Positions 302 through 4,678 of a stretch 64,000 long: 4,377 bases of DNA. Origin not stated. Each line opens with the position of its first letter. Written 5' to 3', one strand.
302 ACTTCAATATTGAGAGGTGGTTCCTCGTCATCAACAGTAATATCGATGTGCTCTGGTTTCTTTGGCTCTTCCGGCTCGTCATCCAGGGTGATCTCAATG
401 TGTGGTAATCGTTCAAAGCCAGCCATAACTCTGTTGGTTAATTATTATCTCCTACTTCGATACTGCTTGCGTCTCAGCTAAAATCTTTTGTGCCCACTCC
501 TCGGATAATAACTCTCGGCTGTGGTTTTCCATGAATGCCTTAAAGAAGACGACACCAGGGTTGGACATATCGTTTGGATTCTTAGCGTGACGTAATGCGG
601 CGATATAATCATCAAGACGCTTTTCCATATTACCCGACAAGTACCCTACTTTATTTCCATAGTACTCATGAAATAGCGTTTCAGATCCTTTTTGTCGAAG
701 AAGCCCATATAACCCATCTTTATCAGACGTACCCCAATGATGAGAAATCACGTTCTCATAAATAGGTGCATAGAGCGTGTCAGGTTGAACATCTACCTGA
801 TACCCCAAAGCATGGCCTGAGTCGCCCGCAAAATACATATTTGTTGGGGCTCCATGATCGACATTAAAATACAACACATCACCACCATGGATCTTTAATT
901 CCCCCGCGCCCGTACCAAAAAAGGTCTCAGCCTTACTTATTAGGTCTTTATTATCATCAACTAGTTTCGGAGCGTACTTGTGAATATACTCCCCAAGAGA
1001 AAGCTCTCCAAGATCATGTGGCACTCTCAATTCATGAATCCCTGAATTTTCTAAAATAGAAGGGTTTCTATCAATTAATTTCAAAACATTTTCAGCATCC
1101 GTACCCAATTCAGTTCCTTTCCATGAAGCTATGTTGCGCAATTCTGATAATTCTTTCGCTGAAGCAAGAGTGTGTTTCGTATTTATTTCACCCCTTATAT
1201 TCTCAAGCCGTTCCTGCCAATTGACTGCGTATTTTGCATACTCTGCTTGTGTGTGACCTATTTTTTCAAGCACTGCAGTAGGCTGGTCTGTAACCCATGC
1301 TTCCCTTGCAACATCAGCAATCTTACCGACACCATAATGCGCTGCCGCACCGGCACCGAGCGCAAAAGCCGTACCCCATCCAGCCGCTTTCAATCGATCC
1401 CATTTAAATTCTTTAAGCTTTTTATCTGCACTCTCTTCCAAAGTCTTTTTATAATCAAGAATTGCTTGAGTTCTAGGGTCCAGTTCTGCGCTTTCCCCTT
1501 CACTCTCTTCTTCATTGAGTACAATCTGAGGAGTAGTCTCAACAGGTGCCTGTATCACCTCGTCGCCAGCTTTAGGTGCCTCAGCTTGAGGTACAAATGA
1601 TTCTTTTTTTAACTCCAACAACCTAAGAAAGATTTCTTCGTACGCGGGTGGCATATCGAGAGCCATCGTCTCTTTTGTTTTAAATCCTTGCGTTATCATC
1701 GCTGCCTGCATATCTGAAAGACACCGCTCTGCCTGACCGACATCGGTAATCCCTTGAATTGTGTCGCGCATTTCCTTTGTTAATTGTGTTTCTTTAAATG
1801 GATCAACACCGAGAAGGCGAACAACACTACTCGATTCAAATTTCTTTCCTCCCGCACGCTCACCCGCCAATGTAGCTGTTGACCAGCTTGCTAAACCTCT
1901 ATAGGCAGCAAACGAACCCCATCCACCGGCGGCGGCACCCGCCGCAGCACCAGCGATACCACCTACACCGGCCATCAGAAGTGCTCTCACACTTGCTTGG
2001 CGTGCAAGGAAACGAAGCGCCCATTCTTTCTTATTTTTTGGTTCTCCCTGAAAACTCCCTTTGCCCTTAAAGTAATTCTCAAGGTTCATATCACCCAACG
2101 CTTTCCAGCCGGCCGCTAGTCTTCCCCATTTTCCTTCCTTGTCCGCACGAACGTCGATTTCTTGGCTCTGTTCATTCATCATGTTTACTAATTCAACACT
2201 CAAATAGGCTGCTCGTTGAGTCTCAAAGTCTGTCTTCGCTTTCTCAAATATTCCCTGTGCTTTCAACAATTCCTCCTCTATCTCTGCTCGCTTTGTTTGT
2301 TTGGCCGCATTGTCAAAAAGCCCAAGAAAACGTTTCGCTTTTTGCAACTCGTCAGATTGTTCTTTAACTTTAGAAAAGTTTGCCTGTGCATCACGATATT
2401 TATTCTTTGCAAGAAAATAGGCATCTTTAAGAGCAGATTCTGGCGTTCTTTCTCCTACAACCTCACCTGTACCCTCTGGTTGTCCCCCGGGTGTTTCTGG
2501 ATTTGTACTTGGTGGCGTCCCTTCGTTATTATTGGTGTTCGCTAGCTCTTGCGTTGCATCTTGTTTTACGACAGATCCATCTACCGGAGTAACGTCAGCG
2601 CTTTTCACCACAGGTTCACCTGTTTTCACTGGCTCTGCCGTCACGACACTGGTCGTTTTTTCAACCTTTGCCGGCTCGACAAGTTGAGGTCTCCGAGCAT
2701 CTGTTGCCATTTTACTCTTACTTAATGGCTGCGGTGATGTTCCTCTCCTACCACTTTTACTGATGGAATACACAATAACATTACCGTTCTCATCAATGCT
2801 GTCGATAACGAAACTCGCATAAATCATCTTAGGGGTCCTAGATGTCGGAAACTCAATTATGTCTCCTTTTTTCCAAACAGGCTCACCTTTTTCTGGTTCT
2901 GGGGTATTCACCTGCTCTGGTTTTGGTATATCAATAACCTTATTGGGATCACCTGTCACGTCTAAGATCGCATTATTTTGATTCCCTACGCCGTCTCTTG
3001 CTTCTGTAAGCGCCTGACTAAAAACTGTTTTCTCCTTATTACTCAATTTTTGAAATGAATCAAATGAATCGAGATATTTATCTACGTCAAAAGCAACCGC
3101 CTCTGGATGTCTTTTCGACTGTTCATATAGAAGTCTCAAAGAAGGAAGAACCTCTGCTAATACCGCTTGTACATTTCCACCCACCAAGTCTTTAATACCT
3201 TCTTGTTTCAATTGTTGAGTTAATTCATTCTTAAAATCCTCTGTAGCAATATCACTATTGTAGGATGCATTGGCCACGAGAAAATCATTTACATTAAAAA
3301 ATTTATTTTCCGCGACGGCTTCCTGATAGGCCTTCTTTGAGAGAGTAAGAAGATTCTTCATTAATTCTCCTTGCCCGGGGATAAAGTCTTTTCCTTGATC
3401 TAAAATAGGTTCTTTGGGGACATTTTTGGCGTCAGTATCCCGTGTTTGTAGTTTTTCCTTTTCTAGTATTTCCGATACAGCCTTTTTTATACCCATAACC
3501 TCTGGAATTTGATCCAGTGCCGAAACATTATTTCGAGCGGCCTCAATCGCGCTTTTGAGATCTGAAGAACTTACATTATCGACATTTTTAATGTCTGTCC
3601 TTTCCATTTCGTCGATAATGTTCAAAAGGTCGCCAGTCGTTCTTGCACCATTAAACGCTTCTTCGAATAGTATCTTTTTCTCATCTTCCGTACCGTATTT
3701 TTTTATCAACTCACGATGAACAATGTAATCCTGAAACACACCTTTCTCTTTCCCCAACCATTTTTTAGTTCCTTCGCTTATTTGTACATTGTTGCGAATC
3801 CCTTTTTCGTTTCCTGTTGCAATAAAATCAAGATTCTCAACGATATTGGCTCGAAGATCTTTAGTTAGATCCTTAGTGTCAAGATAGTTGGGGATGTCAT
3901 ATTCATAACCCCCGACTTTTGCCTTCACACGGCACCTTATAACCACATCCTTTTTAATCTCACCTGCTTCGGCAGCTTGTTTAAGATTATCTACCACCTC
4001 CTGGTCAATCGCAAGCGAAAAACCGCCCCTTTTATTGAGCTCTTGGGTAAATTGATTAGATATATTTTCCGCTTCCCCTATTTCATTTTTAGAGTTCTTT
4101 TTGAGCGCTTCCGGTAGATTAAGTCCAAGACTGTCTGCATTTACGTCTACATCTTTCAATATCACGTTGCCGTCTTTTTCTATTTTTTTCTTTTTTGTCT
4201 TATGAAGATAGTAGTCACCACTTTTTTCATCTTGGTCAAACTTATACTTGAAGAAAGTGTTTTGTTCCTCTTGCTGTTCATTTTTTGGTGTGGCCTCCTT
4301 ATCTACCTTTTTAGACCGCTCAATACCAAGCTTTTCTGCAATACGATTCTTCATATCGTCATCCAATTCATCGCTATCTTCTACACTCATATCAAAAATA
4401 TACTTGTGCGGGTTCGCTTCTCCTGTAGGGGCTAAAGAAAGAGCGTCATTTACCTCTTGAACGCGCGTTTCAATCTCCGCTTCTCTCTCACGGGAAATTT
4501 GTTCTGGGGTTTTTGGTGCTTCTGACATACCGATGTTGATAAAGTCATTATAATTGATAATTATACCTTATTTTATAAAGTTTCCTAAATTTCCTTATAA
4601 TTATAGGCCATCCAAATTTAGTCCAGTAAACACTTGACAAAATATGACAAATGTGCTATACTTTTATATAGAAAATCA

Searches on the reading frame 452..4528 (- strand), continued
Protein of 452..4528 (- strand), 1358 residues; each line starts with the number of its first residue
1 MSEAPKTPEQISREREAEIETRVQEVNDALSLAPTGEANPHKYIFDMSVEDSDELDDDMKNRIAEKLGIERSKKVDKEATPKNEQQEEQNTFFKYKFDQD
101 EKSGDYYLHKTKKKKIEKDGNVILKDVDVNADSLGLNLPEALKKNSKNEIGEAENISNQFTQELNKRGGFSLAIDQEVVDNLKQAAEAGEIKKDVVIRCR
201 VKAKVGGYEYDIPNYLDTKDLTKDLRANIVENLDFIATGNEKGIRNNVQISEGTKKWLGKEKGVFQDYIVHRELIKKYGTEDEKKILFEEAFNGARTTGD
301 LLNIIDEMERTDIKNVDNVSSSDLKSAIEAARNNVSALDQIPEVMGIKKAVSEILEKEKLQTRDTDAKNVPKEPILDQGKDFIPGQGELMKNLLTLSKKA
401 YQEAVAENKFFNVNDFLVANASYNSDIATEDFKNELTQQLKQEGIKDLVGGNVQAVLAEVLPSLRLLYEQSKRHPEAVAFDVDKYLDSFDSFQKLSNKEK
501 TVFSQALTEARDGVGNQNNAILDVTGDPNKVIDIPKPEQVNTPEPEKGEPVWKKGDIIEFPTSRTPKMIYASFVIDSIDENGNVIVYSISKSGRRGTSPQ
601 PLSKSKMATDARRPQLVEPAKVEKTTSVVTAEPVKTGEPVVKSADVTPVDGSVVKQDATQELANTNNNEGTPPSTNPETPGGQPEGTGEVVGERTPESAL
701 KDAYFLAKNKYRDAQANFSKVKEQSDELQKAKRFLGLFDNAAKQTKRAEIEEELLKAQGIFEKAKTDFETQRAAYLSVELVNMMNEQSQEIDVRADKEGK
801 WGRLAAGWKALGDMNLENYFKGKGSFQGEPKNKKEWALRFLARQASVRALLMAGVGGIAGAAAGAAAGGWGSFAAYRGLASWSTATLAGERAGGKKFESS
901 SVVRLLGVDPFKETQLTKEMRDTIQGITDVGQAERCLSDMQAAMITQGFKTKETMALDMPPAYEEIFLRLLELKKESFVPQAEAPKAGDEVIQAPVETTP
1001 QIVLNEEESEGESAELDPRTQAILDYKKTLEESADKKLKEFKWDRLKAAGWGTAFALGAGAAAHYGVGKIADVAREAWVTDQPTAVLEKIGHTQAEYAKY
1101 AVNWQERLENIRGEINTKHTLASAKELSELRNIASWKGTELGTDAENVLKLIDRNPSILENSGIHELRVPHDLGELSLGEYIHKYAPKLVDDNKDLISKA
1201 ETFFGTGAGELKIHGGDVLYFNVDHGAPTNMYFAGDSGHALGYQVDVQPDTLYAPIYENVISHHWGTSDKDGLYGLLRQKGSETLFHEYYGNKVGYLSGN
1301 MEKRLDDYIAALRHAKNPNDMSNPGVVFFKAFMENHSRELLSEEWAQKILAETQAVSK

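Call 67: list_cluster_members(proteins=[window:452-4528:-, window:34-426:-, window:4708-5826:+, window:5918-8593:-, L001:6102-6521:-])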
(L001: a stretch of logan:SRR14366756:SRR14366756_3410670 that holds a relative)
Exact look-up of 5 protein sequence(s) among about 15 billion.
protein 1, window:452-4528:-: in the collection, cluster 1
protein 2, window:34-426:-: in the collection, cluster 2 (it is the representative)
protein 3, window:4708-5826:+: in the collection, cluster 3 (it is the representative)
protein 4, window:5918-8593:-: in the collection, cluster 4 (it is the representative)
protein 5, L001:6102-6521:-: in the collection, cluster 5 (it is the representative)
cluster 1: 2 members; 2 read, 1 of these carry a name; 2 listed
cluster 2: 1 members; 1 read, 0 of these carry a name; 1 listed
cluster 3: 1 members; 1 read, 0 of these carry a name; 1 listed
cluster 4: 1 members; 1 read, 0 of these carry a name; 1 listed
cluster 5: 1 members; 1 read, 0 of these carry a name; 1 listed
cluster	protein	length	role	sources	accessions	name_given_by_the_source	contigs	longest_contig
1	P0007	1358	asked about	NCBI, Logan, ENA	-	-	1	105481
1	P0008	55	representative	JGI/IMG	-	3-dehydroquinate dehydratase II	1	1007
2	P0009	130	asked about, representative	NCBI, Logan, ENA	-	-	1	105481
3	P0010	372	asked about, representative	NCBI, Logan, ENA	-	-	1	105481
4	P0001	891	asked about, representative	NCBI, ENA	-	-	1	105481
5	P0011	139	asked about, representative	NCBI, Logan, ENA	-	-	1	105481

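Call 77: find_encoding_contigs(protein=P0011, flank=10000, max_places=4)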
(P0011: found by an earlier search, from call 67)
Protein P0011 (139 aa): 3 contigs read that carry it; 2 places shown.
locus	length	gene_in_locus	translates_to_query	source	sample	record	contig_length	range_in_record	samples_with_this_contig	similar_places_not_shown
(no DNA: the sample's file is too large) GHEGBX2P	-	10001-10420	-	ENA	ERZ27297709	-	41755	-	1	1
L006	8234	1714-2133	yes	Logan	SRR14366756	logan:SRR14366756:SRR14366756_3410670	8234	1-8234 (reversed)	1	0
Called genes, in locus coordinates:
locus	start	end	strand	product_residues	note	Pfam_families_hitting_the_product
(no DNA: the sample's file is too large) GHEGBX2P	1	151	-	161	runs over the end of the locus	-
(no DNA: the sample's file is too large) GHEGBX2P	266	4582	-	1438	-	-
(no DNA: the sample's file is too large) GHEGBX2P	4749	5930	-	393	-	PF18915:DUF5667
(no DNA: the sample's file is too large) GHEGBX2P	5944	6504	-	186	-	PF04542:Sigma70_r2, PF08281:Sigma70_r4_2, PF04545:Sigma70_r4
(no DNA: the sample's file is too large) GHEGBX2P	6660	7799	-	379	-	PF01594:AI-2E_transport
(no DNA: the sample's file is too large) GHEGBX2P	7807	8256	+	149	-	PF01668:SmpB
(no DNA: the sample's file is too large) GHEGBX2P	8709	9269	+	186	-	PF05198:IF3_N, PF00707:IF3_C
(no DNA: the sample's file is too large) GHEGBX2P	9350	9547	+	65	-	PF01632:Ribosomal_L35p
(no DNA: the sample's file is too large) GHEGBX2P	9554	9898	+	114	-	PF00453:Ribosomal_L20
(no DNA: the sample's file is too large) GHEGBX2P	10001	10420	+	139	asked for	-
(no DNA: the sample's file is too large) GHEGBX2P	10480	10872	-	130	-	-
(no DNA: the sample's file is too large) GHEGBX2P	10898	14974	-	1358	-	-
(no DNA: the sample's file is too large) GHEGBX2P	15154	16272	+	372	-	-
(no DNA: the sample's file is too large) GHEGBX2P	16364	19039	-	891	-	-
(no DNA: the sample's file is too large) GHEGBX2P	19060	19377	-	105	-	PF18908:DUF5663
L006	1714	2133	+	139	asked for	-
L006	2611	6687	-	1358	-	-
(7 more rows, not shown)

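Call 90: search_dna_similar(query=window:452-4528:-, collection=phages, mode=protein, max_evalue=0.001, max_rows=10)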
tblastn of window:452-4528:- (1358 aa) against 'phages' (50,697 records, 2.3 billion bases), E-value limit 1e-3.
No match.

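Call 91: search_dna_similar(query=window:452-4528:-, collection=plasmids, mode=protein, max_evalue=0.001, max_rows=10)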
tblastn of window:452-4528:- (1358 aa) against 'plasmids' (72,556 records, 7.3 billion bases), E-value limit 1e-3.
No match.

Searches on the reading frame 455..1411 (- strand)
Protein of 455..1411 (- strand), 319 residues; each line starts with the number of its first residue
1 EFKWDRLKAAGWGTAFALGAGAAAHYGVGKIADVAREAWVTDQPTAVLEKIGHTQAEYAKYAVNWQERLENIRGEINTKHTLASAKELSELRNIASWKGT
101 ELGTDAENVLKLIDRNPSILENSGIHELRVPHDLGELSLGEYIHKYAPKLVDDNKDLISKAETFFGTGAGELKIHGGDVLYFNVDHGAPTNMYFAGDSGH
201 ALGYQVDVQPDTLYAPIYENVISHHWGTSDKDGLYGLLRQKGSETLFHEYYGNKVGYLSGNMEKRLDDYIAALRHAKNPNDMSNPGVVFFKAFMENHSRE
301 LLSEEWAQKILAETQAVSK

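Call 13: find_homologous_proteins(query=window:455-1411:-, max_evalue=0.01)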
Query window:455-1411:-: 2347 candidates shared short words with the query, none scored E <= 0.01.

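Call 38: predict_structure(alignment_id=A2)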
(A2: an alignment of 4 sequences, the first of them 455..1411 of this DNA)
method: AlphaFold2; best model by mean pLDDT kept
length: 319 residues; sequences in the alignment: 4
mean_pLDDT: 51.8   pTM: 0.45
mean pLDDT of the five models: 51.8, 51.4, 48.0, 47.3, 46.6
residues with pLDDT >= 90: 0; 70-90: 55; 50-70: 103; < 50: 161
segments of 3 or more residues with pLDDT < 50: 1-57, 163-171, 188-190, 197-263, 296-319
pLDDT, mean of each block of 10 residues (from residue 1): 34 33 30 28 35 47 69 83 73 67 78 85 76 66 64 56 44 62 57 51 32 27 31 39 43 38 56 63 63 46 41 39
secondary structure, 60 per line:
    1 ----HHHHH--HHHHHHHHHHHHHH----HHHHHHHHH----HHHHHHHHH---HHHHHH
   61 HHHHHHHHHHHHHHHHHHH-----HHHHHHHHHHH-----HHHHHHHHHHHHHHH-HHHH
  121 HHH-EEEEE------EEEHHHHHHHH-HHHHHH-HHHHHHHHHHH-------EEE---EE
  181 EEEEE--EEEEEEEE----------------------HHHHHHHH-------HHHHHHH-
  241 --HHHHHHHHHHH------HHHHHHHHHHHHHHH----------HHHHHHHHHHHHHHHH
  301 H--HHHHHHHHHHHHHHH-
elements in order: H5-9 H12-25 H30-38 H43-51 H55-79 H85-95 H101-115 H117-123 E125-129 E136-138 H139-146 H148-153 H155-165 E173-175 E179-185 E188-195 H218-225 H233-239 H243-253 H260-274 H285-301 H304-318

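Call 55: search_solved_structures(query=A6, max_evalue=10)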
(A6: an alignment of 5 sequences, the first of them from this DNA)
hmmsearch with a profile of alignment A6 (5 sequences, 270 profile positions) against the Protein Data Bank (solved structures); distinct sequences matched with E-value up to 10: 7.
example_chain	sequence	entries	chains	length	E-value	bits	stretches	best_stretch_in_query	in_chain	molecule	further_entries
1w0b_A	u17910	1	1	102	0.13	14.6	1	192-245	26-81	ALPHA-HEMOGLOBIN STABILIZING PROTEIN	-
1y01_A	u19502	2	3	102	0.13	14.6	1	192-245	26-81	Alpha-hemoglobin stabilizing protein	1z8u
1w09_A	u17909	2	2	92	0.14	14.4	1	194-244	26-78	ALPHA-HEMOGLOBIN STABILIZING PROTEIN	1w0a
3ovu_A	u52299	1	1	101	0.17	14.2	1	194-245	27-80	Alpha-hemoglobin-stabilizing protein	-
3ia3_A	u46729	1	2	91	0.21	13.9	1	194-244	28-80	Alpha-hemoglobin-stabilizing protein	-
1xzy_A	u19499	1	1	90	0.23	13.8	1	194-243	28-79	Alpha-hemoglobin stabilizing protein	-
9mg6_A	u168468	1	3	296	1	11.6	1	179-267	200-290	mRNA cap guanine-N7 methyltransferase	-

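Call 72: predict_structure(alignment_id=A6)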
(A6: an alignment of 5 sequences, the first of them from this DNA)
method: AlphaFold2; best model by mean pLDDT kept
length: 278 residues; sequences in the alignment: 5
mean_pLDDT: 56.8   pTM: 0.48
mean pLDDT of the five models: 56.8, 54.8, 54.4, 47.8, 44.6
residues with pLDDT >= 90: 5; 70-90: 74; 50-70: 80; < 50: 119
segments of 3 or more residues with pLDDT < 50: 108-110, 112-133, 145-149, 156-217, 235-253, 276-278
pLDDT, mean of each block of 10 residues (from residue 1): 67 73 86 86 77 80 89 82 70 56 53 48 38 57 53 52 33 27 30 37 43 45 59 46 44 50 57 50
secondary structure, 60 per line:
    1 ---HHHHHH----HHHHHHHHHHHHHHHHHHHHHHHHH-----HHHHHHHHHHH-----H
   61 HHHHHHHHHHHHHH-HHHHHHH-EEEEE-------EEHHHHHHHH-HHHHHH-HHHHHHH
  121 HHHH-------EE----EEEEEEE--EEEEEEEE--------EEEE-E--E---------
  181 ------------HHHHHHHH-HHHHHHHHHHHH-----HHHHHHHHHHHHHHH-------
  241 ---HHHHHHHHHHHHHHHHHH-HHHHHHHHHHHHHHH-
elements in order: H4-9 H14-38 H44-54 H60-74 H76-82 E84-88 H98-105 H107-112 H114-124 E138-144 E147-154 E163-166 H193-200 H202-213 H219-233 H244-261 H263-277

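Call 74: fold_search(model_id=the predicted structure, library=pdb)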
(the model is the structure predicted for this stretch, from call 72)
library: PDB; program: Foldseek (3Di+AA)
matches with E <= 10: 455; with E <= 0.001: 0
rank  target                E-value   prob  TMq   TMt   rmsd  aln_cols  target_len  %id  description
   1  5fmg_C                7.8e-01  0.06  0.12  0.14  11.2       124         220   15  Structure and function based design of Plasmodium-selective proteasome inhibitors (released 2016-03-02)
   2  3i9s_B                1.0e+00  0.08  0.11  0.15   9.4        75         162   12  Structure from the mobile metagenome of V.cholerae. Integron cassette protein VCH_CASS6 (released 2009-08-11)
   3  6b1l_B                1.0e+00  0.03  0.09  0.09  13.6       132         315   14  Crystal structure of glycylpeptide N-tetradecanoyltransferase from Plasmodium vivax in complex with inhibitor IMP-0001 (released 2018-09-26)
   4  3unf_A                1.1e+00  0.05  0.07  0.08  10.7        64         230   20  Mouse 20S immunoproteasome in complex with PR-957 (released 2012-02-29)
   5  8a9n_B                1.2e+00  0.03  0.10  0.16  14.8       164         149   10  Structure of DpA polyamine acetyltransferase in complex with 1,3-DAP (released 2023-07-12)
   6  4c68_C                1.2e+00  0.03  0.10  0.08  16.6       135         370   16  Plasmodium vivax N-myristoyltransferase in complex with a peptidomimetic inhibitor (released 2014-09-24)
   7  5g22_C                1.3e+00  0.03  0.10  0.08  16.4       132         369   17  Plasmodium vivax N-myristoyltransferase in complex with a quinoline inhibitor (compound 26) (released 2017-02-15)
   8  5n1w_B                1.5e+00  0.21  0.16  0.24   4.8        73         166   16  Structure of xEco2 acetyltransferase domain bound to K105-CoA conjugate (released 2017-03-15)
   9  6wn0_B                1.5e+00  0.12  0.14  0.17   7.3        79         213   13  The structure of a CoA-dependent acyl-homoserine lactone synthase, RpaI, with the adduct of SAH and p-coumaroyl CoA (released 2020-05-13)
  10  7naq_A                1.5e+00  0.04  0.07  0.09  10.8        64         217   19  Human PA200-20S proteasome complex (released 2022-11-02)
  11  5jph_B                1.6e+00  0.08  0.16  0.26  12.2       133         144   10  Structure of a GNAT acetyltransferase SACOL1063 from Staphylococcus aureus in complex with CoA (released 2016-06-29)
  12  7nao_G                1.6e+00  0.04  0.07  0.08  10.9        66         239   11  Human PA28-20S proteasome complex (released 2022-11-02)
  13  8ysx_O                1.7e+00  0.04  0.08  0.08  11.1        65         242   25  canine immunoproteasome 20S subunit in complex with compound 2 (released 2024-07-31)
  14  8rvo_A                1.7e+00  0.03  0.11  0.12  15.6       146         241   11  Proteasomal late precursor complex from pre1-1, state 1 (released 2024-09-11)
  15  8t0m_A                1.8e+00  0.04  0.09  0.11  13.9       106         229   12  Proteasome 20S core particle from Pre1-1 Pre4-1 Double mutant (released 2023-09-06)
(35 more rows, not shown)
